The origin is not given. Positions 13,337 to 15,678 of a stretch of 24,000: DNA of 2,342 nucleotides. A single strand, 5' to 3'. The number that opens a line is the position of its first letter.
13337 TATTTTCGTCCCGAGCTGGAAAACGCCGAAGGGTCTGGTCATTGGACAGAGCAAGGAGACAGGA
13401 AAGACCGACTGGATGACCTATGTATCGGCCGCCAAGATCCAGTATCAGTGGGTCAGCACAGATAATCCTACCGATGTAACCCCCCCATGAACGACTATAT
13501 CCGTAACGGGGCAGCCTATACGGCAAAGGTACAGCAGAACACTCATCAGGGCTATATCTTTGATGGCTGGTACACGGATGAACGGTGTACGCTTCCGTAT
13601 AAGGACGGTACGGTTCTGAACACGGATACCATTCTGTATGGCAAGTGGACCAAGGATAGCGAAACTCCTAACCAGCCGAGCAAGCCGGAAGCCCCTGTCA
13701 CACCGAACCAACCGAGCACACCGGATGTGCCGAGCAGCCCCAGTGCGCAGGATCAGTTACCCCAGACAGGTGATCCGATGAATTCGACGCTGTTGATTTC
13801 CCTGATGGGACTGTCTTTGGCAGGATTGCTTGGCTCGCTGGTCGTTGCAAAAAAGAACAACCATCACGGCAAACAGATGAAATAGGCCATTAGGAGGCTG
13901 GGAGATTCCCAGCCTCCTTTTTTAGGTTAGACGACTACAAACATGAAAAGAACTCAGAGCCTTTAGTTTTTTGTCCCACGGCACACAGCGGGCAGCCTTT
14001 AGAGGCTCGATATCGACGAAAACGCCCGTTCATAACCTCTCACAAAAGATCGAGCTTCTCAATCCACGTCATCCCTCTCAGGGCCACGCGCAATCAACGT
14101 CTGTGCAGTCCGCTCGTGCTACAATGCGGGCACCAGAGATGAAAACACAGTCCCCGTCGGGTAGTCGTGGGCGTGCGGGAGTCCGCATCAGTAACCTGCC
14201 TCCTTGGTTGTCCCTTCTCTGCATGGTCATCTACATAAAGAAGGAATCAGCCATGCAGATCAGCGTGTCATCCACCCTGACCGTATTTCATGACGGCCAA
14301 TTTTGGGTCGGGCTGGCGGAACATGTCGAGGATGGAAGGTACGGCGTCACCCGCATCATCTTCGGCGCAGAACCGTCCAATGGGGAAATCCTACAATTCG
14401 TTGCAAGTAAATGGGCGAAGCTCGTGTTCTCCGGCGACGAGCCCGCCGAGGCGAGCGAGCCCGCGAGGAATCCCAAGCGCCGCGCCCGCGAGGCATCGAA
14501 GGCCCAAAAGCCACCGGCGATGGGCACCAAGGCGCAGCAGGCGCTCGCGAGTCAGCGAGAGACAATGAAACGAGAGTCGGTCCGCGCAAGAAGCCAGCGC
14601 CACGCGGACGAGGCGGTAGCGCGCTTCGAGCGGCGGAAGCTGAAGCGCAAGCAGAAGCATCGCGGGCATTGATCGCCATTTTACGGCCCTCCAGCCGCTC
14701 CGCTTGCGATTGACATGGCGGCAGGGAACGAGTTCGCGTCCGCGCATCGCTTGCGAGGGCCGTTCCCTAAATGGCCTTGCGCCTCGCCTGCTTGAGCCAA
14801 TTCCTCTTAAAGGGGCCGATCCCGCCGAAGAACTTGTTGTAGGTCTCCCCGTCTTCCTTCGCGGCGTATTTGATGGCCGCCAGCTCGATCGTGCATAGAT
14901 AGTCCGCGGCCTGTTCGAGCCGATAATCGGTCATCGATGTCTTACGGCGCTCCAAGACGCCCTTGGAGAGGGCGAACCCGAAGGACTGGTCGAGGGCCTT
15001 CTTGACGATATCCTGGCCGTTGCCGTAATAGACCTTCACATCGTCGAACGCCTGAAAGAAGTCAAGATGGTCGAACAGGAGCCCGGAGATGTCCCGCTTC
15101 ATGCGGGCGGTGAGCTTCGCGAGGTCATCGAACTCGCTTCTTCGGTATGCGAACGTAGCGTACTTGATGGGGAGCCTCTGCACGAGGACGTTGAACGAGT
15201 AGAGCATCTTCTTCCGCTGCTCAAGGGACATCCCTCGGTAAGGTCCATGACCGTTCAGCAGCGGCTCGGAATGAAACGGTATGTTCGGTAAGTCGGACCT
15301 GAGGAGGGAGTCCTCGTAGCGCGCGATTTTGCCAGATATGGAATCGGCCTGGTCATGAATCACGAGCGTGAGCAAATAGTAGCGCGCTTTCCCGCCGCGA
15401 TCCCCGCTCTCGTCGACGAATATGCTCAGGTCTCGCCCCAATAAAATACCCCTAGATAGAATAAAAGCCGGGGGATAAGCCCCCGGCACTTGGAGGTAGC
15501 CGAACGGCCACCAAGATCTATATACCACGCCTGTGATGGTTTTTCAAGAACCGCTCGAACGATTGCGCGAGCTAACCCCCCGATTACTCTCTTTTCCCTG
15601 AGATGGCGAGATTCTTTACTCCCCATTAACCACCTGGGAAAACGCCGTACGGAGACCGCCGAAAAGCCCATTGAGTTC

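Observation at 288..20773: Three tandem, integrase-less islands accreted at the 3' end of guaA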

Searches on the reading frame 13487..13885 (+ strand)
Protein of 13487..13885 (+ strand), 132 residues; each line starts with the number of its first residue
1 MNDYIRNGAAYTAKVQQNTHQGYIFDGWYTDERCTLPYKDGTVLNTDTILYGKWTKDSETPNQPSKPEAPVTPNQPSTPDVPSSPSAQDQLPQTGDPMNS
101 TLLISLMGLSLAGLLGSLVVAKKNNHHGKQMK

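Call 12: search_protein_families(library=pfam, proteins=[window:13487-13885:+], max_evalue=0.01)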
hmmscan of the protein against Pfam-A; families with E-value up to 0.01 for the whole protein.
window:13487-13885:+ (132 aa): 2 families
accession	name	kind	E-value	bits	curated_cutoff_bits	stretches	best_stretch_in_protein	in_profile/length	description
PF09479.16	Flg_new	-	3.9e-08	33.7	27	1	6-53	17-65/65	Listeria-Bacteroides repeat domain (List_Bact_rpt)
PF00746.26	Gram_pos_anchor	-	6.4e-06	26.4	20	1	84-125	2-41/43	LPXTG cell wall anchor motif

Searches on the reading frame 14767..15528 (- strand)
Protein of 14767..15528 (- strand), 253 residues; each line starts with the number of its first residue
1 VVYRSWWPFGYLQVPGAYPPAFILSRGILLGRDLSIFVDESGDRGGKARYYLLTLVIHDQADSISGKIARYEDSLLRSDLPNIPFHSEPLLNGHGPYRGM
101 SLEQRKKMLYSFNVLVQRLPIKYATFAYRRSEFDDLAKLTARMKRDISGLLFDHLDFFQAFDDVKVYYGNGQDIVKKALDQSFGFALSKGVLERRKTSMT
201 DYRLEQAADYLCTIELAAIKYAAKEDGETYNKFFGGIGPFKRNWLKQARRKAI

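Call 12: search_protein_families(library=pfam, proteins=[window:14767-15528:-], max_evalue=0.01)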
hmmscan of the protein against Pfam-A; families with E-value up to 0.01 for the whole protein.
window:14767-15528:- (253 aa): 1 family
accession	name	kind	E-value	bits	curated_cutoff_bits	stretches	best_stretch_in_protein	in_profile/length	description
PF12686.12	DUF3800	-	1.9e-06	29.1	21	1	36-213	2-144/149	Protein of unknown function (DUF3800)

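Call 25: search_protein_families(library=ncbifam, proteins=[window:14767-15528:-], max_evalue=0.001)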
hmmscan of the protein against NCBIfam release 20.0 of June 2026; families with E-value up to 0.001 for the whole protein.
window:14767-15528:- (253 aa): 0 families
